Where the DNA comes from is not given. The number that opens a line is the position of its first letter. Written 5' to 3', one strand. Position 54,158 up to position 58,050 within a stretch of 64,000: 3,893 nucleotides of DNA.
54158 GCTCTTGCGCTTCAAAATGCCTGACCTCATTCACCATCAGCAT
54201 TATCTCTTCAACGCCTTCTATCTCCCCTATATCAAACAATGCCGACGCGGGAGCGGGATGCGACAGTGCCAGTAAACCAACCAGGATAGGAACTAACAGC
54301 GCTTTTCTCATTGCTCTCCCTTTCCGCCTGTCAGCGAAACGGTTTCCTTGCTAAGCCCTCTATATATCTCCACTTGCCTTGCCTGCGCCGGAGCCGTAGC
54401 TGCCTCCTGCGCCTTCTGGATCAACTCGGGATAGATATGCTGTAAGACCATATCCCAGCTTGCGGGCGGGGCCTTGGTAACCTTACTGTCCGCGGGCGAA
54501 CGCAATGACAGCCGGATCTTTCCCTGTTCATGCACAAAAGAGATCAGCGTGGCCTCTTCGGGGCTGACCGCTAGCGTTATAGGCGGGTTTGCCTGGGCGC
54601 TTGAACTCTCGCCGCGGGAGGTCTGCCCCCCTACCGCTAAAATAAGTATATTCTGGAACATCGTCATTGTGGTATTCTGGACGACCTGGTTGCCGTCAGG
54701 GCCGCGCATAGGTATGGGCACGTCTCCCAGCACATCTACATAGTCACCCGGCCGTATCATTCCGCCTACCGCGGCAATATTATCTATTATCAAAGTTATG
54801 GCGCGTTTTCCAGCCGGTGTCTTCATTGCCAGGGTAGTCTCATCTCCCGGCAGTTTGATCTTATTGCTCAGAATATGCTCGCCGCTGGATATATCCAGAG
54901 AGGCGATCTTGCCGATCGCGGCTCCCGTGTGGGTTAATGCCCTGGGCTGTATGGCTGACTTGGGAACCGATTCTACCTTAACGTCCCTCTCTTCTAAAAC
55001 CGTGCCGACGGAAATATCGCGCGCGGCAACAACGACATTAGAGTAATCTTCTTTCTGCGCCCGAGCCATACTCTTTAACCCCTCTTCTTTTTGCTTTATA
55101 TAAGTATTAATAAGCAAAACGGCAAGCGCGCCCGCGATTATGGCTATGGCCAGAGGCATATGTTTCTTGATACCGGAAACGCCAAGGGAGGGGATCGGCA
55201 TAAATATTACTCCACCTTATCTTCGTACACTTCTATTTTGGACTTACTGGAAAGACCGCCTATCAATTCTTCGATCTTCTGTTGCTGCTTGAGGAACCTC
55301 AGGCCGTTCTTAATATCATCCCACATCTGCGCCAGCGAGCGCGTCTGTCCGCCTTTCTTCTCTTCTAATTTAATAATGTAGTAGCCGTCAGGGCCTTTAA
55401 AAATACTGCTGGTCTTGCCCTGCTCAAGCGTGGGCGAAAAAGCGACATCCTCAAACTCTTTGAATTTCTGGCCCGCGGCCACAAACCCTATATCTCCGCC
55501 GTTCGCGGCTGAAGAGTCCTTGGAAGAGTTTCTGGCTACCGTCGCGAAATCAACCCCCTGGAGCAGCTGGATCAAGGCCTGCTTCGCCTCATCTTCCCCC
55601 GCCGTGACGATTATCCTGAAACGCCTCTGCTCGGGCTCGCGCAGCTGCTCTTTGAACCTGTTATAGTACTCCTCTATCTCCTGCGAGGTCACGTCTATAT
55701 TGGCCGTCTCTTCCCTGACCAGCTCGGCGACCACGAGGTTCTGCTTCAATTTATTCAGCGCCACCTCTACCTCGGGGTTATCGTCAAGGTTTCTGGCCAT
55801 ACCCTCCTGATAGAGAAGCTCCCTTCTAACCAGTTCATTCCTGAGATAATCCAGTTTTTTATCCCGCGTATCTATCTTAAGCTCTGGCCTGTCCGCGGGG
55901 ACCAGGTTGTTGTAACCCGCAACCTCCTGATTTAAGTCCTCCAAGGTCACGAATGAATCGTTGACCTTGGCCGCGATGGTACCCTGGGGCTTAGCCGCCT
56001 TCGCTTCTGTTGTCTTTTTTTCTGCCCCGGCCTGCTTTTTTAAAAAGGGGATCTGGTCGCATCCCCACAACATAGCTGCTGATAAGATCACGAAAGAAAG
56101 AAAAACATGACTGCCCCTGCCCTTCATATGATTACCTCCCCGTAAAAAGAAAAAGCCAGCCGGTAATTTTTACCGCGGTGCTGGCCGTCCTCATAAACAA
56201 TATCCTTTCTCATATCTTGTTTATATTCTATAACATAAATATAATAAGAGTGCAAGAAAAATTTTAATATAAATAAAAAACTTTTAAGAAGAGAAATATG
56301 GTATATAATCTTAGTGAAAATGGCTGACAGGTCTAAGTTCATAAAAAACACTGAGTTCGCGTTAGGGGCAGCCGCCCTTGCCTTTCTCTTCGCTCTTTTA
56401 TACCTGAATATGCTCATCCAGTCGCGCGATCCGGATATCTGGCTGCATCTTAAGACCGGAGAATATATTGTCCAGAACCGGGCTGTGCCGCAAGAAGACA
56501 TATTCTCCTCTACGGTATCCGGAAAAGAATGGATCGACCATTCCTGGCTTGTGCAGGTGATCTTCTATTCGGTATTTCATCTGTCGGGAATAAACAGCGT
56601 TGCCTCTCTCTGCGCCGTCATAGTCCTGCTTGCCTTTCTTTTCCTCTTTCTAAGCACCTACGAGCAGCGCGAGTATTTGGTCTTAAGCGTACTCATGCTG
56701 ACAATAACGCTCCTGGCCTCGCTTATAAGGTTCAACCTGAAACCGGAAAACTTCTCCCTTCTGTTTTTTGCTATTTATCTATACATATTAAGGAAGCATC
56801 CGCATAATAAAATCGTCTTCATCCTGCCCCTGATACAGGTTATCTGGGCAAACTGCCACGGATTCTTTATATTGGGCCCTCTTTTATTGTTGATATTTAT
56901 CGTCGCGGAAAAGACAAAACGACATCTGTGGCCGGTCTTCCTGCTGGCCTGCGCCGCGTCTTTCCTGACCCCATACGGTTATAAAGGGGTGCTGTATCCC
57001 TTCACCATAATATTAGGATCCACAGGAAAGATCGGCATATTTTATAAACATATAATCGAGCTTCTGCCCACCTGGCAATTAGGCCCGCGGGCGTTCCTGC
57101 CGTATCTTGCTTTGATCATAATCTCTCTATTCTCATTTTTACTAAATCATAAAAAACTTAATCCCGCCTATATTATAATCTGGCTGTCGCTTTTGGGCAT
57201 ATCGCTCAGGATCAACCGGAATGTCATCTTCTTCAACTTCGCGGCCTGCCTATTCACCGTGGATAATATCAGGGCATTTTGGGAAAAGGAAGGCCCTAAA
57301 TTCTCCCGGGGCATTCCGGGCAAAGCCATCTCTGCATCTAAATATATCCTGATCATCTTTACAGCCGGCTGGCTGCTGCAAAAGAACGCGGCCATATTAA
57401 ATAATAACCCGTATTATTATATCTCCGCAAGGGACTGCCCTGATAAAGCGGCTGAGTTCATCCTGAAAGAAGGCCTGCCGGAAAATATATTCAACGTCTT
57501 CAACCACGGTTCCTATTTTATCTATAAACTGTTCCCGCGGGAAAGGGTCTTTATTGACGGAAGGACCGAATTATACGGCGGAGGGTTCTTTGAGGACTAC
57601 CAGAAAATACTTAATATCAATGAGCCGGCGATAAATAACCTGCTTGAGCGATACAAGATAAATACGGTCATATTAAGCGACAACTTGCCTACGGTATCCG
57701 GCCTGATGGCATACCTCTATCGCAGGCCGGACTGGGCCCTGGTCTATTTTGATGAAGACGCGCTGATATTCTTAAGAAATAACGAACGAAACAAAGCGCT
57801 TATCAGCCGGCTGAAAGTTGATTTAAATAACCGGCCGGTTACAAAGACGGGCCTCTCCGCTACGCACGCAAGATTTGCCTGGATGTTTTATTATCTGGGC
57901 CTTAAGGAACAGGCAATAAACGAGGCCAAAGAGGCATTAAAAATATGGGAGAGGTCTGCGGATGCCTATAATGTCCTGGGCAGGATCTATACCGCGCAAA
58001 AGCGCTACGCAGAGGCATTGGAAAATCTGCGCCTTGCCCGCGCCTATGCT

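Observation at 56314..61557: GT-C (PMT/ArnT-like, TPR-tailed) + GT2 polyprenol-P-sugar synthase + membrane spermidine-synthase-like gene cluster divergently adjacent to the tad/giant operon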

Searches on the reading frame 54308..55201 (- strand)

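Call 5: search_protein_families(library=pfam, proteins=[window:54308-55201:-], max_evalue=0.01)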
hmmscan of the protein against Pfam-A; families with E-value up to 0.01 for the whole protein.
window:54308-55201:- (297 aa): 3 families
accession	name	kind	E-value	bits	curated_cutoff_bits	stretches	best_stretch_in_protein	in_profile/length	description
PF16976.10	RcpC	-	2.9e-23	82.4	28.8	1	123-234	2-114/114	Flp pilus assembly protein RcpC/CpaB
PF08666.17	SAF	-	3.6e-12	47.1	21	1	55-115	2-62/63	SAF domain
PF13144.11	ChapFlgA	-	3.3e-07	30.8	23.8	1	55-116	2-61/122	Chaperone for flagella basal body P-ring formation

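Call 6: search_protein_families(library=ncbifam, proteins=[window:54308-55201:-], max_evalue=0.01)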
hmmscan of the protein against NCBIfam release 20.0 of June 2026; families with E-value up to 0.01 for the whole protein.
window:54308-55201:- (297 aa): 2 families
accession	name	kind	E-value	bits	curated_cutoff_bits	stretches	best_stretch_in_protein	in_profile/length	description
TIGR03177.1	pilus_cpaB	equivalog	2.3e-54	184.4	71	1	17-287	4-261/262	Flp pilus assembly protein CpaB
TIGR03170.1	flgA_cterm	equivalog_domain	3.5e-09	36.7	54.65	1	47-116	6-75/137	flagellar basal body P-ring formation chaperone FlgA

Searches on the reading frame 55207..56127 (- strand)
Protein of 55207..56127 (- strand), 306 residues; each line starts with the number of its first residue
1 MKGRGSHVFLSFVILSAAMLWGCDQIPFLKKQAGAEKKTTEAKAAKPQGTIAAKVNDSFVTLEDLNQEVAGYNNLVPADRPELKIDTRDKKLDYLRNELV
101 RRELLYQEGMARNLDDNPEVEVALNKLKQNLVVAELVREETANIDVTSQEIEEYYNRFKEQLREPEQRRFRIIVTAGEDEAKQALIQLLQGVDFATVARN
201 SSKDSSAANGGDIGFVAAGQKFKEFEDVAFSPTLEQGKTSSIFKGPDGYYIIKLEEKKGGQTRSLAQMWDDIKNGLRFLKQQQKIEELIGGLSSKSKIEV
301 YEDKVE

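Call 5: search_protein_families(library=pfam, proteins=[window:55207-56127:-], max_evalue=0.01)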
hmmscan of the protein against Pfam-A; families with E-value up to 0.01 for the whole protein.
window:55207-56127:- (306 aa): 3 families
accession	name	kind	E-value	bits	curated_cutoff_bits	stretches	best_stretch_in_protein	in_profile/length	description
PF13145.12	Rotamase_2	-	2.9e-17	64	27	1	146-268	1-119/121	PPIC-type PPIASE domain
PF13616.12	Rotamase_3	-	5.6e-14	53.1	22.5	1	180-258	39-116/116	PPIC-type PPIASE domain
PF00639.27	Rotamase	-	1.2e-13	52.3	21.7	1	178-255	19-96/97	PPIC-type PPIASE domain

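Call 6: search_protein_families(library=ncbifam, proteins=[window:55207-56127:-], max_evalue=0.01)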
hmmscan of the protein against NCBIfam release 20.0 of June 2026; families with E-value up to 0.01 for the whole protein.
window:55207-56127:- (306 aa): 10 families
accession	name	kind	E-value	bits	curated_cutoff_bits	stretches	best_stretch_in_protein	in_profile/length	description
NF000809.0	PRK00059.1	equivalog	1.9e-25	89.9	303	1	52-305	86-335/336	peptidylprolyl isomerase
NF008054.0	PRK10788.1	equivalog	6e-25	88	493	1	139-278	242-379/626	peptidylprolyl isomerase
NF002827.0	PRK03002.1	equivalog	4e-14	52.3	343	1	164-277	134-239/285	peptidylprolyl isomerase PrsA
NF002824.0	PRK02998.1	subfamily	9.6e-14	51.4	360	1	134-291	110-251/283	peptidylprolyl isomerase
NF002846.0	PRK03095.1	equivalog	4.1e-13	49.5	361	1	130-283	104-246/287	peptidylprolyl isomerase PrsA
TIGR02933.1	nifM_nitrog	equivalog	4.5e-12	46.4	168.2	1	112-282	71-245/256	nitrogen fixation protein NifM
TIGR02925.1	cis_trans_EpsD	equivalog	6.6e-11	42.3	108.9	1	36-157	13-128/232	EpsD family peptidyl-prolyl cis-trans isomerase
NF003356.0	PRK04405.1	subfamily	4.9e-06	25.8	339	1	170-267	147-248/299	peptidylprolyl isomerase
NF011969.0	PRK15441.1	equivalog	5.6e-06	26.7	127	1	176-254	13-89/93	peptidylprolyl isomerase PpiC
NF008038.0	PRK10770.1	equivalog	0.0022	16.9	394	1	174-261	192-277/431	peptidylprolyl isomerase SurA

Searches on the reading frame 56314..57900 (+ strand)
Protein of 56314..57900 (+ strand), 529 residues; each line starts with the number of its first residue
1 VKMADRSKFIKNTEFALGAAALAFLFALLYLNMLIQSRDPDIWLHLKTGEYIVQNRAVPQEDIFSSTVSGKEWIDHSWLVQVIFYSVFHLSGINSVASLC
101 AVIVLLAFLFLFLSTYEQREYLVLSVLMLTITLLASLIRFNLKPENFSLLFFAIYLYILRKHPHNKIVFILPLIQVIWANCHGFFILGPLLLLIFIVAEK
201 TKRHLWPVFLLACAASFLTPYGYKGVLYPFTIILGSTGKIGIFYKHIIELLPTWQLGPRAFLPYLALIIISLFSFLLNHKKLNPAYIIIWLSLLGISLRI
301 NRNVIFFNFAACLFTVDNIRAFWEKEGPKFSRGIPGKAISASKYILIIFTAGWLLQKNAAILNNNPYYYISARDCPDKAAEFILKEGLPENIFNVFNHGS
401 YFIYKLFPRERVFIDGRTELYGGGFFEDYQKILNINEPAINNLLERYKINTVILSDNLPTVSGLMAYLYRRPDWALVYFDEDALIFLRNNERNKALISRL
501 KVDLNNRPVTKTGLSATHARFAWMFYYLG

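Call 8: search_protein_families(library=pfam, proteins=[window:56314-57900:+], max_evalue=10)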
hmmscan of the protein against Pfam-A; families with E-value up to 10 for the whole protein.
window:56314-57900:+ (529 aa): 0 families

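Call 16: search_solved_structures(query=A2, max_evalue=10, show_alignments=3)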
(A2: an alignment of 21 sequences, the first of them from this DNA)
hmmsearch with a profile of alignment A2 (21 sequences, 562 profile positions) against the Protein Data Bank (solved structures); distinct sequences matched with E-value up to 10: 5.
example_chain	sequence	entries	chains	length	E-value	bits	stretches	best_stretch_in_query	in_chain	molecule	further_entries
6h8k_L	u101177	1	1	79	0.087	14.4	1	284-329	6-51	NADH-ubiquinone oxidoreductase chain 4L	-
6gcs_L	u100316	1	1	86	0.15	13.6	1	284-329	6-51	ND4L SUBUNIT (NULM)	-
4wz7_L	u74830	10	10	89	0.17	13.4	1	284-329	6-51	NADH-ubiquinone oxidoreductase chain 4L | Subunit NULM of NADH:Ubiquinone Oxidoreductase (Complex I)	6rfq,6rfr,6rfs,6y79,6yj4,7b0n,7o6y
6hur_A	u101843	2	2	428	1.3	10.5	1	451-507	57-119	ABC transporter substrate-binding protein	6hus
8ahx_D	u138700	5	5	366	2.2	9.8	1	223-248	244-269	Ion-translocating oxidoreductase complex subunit D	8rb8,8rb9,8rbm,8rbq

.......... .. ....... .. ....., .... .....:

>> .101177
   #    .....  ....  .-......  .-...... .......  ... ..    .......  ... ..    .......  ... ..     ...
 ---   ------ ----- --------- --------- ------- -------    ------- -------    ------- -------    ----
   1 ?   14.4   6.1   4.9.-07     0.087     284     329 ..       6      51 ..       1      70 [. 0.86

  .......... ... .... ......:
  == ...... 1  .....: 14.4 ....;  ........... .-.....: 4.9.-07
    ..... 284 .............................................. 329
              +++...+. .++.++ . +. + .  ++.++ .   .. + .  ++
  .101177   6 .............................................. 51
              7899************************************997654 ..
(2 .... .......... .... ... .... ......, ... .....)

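Call 27: find_related_loci(query=A2, collection=genome_contigs, flank=10000)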
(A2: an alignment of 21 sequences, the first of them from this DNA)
Query A2 (525 aa) in genome_contigs; peptide patterns used: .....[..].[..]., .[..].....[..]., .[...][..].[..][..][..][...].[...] (x = any residue, [..] = any of these).
600 stretches matched a pattern (row limit reached: there are more); 583 encode a relative of the query (tblastn E <= 1e-3); the best 80 are kept; 79 distinct loci.
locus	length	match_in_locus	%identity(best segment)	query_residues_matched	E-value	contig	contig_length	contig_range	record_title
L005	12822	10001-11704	47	2-525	2e-157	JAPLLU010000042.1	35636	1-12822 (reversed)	MAG: Candidatus Omnitrophota bacterium isolate LacPavin_0920_SED5_MAG_40_17 LacPavin_0920_SED5_scaffold_2427882, whole g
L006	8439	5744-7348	47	3-504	3e-150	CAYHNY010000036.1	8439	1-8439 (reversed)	MAG TPA_asm: uncultured Planctomycetales bacterium isolate ERP119705_co14_517 genome assembly, contig: NODE_12971_length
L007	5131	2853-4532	43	2-525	3e-130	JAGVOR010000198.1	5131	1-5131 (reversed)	MAG: Candidatus Omnitrophota bacterium isolate DeMMO3_44 c_000000036489, whole genome shotgun sequence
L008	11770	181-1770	42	2-514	2e-125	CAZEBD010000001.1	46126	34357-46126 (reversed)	MAG TPA_asm: uncultured Planctomycetales bacterium isolate SRP192927_co7_238 genome assembly, contig: NODE_1099_length_4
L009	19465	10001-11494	42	22-511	1e-120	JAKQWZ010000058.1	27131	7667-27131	MAG: Candidatus Omnitrophota bacterium isolate USST_metabat.37 k141_2094183, whole genome shotgun sequence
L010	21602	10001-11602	37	15-514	2e-93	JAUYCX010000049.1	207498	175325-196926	MAG: Candidatus Omnitrophota bacterium isolate C20_maxbin.112_sub C20_k141_398206, whole genome shotgun sequence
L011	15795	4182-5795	36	5-506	3e-92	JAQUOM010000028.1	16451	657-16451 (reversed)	MAG: Candidatus Omnitrophota bacterium isolate STD1_200 NODE_8398_length_16451_cov_4.146533_Sandtown_D1, whole genome sh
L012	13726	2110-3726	35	5-506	3e-92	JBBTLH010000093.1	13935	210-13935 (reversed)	MAG: Candidatus Omnitrophota bacterium isolate H51-bin162_1 H51_bin162_1_000000000093, whole genome shotgun sequence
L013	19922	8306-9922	37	9-510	2e-91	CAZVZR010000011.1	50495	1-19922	MAG TPA_asm: uncultured Planctomycetales bacterium isolate SRP193066_co2_435 genome assembly, contig: NODE_250_length_50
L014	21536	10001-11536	36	25-503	4e-89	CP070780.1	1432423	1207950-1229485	MAG: Candidatus Omnitrophota bacterium isolate bin17 chromosome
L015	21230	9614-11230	35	2-506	2e-89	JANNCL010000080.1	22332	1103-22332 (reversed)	MAG: Candidatus Omnitrophota bacterium isolate OTE_78_metabat_191 OTE_78_k141_3248254, whole genome shotgun sequence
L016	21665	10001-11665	35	9-522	2e-88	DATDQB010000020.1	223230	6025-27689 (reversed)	MAG TPA_asm: Candidatus Omnitrophota bacterium isolate SMAG_U7936 k141_987451, whole genome shotgun sequence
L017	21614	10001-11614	34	7-506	1e-88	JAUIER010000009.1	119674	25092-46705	MAG: bacterium isolate 8_bin.41 NODE_291_length_119674_cov_1.453579, whole genome shotgun sequence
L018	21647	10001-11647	34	9-514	3e-88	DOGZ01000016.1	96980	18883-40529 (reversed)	MAG TPA_asm: Candidatus Omnitrophota bacterium isolate UBA10174 contig_339, whole genome shotgun sequence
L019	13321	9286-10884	36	9-506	1e-87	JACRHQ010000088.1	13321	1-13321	MAG: Candidatus Omnitrophota bacterium isolate NC_groundwater_1781_Pr3_B-0.1um_55_10 SR-2_scaffold_141_1584698, whole ge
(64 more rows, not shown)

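Call 70: search_protein_representatives(alignment_id=A2)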
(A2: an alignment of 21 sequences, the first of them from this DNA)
Query: 21 sequences, 562 profile positions. Proteins with E-value up to 0.001 (for the whole library): 32728; up to 1e-10: 23117; up to 1e-30: 8361. The best 150 are listed.
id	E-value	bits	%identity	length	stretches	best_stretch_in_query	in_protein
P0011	3.3e-227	771.8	-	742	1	1-562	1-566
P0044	9.3e-219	743.9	-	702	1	2-562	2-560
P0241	1.3e-206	703.8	-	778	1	7-562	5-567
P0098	5.4e-206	701.8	-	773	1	6-561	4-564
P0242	5.8e-205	698.4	-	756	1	6-562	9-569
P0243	5.3e-201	685.3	-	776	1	4-562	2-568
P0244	1.3e-199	680.7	-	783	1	34-562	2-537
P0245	1.0e-198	677.7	-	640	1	5-562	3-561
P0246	1.2e-198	677.5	-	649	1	4-562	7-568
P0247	8.0e-198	674.8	-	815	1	5-562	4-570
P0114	1.1e-197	674.3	-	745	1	3-562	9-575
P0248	8.5e-189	645.0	-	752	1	2-562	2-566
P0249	6.3e-188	642.1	-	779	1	3-562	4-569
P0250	3.6e-187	639.6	-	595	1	9-562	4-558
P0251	3.1e-185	633.2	-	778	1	8-562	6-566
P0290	1.3e-127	443.0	-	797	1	11-561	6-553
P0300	3.4e-123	428.4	-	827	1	3-538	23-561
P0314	3.2e-116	405.4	-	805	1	16-529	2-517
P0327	5.6e-112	391.4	-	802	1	15-533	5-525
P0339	6.5e-108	378.0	-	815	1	17-562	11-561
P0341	2.4e-107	376.1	-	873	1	11-534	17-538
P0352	3.7e-105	368.9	-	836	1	10-532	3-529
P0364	1.9e-100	353.4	-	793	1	15-537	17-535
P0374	2.4e-98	346.4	-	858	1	22-534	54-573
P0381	1.5e-95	337.1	-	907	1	14-535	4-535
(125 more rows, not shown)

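Call 72: search_protein_families(library=pfam, alignment_id=A4, max_evalue=0.01)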
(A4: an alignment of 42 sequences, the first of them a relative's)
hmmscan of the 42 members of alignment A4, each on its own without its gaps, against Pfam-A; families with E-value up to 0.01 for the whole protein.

A. member 1, P0290 (797 aa): 17 families
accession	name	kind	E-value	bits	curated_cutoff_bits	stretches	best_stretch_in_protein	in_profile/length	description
PF07719.23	TPR_2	-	2.7e-15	55.6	27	1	755-786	2-33/34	Tetratricopeptide repeat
PF00515.34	TPR_1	-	8.4e-13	48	27.8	1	755-786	2-33/34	Tetratricopeptide repeat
PF13432.12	TPR_16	-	5e-12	46.5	32.7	1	725-787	2-64/65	Tetratricopeptide repeat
PF13424.12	TPR_12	-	7.9e-11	42.4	30.1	1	754-782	3-31/77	Tetratricopeptide repeat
PF13431.12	TPR_17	-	8.8e-11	41.6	24.4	1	744-775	3-34/34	Tetratricopeptide repeat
PF13181.12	TPR_8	-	9.6e-11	41.4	25.7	0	617-643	6-32/34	Tetratricopeptide repeat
PF13371.12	TPR_9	-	3.1e-10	40.3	35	1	584-642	1-59/73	Tetratricopeptide repeat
PF23914.1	TPR_CcmH_CycH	-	5.1e-10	39.8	42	1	696-785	63-152/158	Cytochrome c-type biogenesis protein H TPR domain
PF13428.12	TPR_14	-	8.9e-09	35.6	23.5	0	758-794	5-41/44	Tetratricopeptide repeat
PF14559.12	TPR_19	-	2.5e-08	34.6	25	1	734-786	5-57/68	Tetratricopeptide repeat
PF13374.12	TPR_10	-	4.8e-08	33.2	27.5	1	754-782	2-30/42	Tetratricopeptide repeat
PF13176.12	TPR_7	-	1.2e-06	28.6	27.9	0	616-643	3-30/36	Tetratricopeptide repeat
PF13414.12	TPR_11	-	4.2e-06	26.8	26.8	1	761-786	1-26/42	TPR repeat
PF13174.12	TPR_6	-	7.7e-06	26.7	26.3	0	759-787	5-33/33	Tetratricopeptide repeat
PF12895.13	ANAPC3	-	0.0018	18.9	27.2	0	739-788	8-56/82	Anaphase-promoting complex, cyclosome, subunit 3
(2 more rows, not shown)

B. families by the number of members that match (of 42 scanned): 55 families (the first 25 are shown)
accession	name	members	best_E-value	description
PF00515.34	TPR_1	41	6e-78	Tetratricopeptide repeat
PF07719.23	TPR_2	41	8.8e-70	Tetratricopeptide repeat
PF13181.12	TPR_8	41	5.5e-67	Tetratricopeptide repeat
PF13431.12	TPR_17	40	3.6e-54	Tetratricopeptide repeat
PF14559.12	TPR_19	40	3.1e-37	Tetratricopeptide repeat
PF13428.12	TPR_14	40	6.9e-36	Tetratricopeptide repeat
PF13414.12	TPR_11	39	5.5e-86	TPR repeat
PF13432.12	TPR_16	39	1.7e-60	Tetratricopeptide repeat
PF13424.12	TPR_12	39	2.9e-44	Tetratricopeptide repeat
PF13371.12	TPR_9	33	7.5e-23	Tetratricopeptide repeat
PF13176.12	TPR_7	32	3.2e-32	Tetratricopeptide repeat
PF13174.12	TPR_6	31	4.1e-28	Tetratricopeptide repeat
PF13374.12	TPR_10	31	8.2e-24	Tetratricopeptide repeat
PF23914.1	TPR_CcmH_CycH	28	4.7e-11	Cytochrome c-type biogenesis protein H TPR domain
PF24575.1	TPR_Slam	26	1.3e-14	Surface lipoprotein assembly modifier, N-terminal TPR repeats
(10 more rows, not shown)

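Call 73: list_cluster_members(proteins=[P0290, P0300, P0314, P0327, P0339, P0341, P0352, P0364, P0374, P0381])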
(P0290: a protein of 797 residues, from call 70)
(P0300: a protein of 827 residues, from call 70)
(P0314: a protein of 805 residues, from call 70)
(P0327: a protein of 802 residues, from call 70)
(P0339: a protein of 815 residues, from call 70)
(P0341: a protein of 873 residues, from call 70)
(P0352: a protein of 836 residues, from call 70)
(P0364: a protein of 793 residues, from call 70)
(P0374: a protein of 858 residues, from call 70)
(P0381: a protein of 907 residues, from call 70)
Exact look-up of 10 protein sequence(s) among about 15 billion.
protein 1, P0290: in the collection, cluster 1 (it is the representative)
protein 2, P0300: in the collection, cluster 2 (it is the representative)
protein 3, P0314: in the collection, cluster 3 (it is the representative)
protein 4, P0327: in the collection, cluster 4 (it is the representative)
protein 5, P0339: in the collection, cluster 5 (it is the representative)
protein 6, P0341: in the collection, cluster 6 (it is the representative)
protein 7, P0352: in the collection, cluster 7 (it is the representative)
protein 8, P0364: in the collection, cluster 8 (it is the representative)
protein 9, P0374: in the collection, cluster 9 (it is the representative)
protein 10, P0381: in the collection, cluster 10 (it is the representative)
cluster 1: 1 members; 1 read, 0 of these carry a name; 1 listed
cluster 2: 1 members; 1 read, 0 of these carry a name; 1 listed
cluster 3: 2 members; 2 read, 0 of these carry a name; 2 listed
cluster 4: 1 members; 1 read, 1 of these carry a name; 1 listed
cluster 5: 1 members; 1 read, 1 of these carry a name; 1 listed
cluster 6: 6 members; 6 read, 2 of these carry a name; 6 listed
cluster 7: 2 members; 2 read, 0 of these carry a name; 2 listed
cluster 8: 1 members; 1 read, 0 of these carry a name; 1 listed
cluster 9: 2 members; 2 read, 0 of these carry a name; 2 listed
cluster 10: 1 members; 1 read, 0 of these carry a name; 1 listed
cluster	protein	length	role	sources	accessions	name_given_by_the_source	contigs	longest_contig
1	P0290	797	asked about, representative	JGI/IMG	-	-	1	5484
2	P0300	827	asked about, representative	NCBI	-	-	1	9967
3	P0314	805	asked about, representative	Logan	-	-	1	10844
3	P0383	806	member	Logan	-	-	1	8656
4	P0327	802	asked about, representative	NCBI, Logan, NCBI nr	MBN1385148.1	MAG: tetratricopeptide repeat protein [Elusimicrobia bacterium] | tetratricopeptide repeat protein [Elusimicrobiota bacterium]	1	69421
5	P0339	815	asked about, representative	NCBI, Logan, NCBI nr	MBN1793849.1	MAG: tetratricopeptide repeat protein [Candidatus Omnitrophica bacterium] | tetratricopeptide repeat protein [Candidatus Omnitrophota bacterium]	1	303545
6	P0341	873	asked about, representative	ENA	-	-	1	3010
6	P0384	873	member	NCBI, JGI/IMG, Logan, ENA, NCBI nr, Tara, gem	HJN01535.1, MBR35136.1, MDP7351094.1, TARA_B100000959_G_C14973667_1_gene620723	MAG: tetratricopeptide repeat protein [Nitrospinota bacterium] | tetratricopeptide (TPR) repeat protein | hypothetical protein [Nitrospinota bacterium]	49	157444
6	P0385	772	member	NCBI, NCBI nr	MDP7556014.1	MAG: tetratricopeptide repeat protein, partial [Nitrospinota bacterium] | tetratricopeptide repeat protein [Nitrospinota bacterium]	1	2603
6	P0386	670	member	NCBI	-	-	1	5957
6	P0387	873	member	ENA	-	-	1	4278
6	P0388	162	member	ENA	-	-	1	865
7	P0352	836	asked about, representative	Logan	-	-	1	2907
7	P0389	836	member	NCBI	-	-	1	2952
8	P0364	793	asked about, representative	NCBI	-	-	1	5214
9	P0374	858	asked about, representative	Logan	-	-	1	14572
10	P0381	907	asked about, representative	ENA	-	-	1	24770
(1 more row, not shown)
